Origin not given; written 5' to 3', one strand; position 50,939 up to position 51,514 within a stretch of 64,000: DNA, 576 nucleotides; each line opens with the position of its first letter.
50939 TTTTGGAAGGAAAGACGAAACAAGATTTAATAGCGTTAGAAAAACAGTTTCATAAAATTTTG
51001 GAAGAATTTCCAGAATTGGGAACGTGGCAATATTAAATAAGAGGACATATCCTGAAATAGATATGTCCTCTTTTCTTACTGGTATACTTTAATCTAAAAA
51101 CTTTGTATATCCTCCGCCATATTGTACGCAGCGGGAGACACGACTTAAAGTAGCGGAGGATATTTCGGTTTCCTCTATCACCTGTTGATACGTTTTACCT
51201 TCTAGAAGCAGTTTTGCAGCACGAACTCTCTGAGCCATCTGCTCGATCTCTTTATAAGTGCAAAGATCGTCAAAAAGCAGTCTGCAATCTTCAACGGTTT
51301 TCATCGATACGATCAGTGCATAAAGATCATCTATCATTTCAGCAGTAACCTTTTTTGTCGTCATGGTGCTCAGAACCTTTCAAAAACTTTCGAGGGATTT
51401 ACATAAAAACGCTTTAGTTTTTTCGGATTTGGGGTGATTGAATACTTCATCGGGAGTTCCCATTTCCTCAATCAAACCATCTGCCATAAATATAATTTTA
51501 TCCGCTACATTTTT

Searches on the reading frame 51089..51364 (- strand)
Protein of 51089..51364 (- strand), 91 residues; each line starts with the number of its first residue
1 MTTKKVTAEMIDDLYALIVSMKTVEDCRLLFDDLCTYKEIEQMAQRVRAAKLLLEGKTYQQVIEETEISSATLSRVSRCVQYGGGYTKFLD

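Call 46: search_protein_families(library=pfam, proteins=[window:51089-51364:-], max_evalue=0.001)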
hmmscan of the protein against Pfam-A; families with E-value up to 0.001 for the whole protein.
window:51089-51364:- (91 aa): 2 families
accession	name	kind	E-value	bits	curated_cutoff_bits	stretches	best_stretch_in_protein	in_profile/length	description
PF01371.25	Trp_repressor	-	4.1e-20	72.1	27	1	11-84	3-77/88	Trp repressor protein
PF13384.12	HTH_23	-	0.00068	19.8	24.6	0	44-81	5-43/50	Homeodomain-like domain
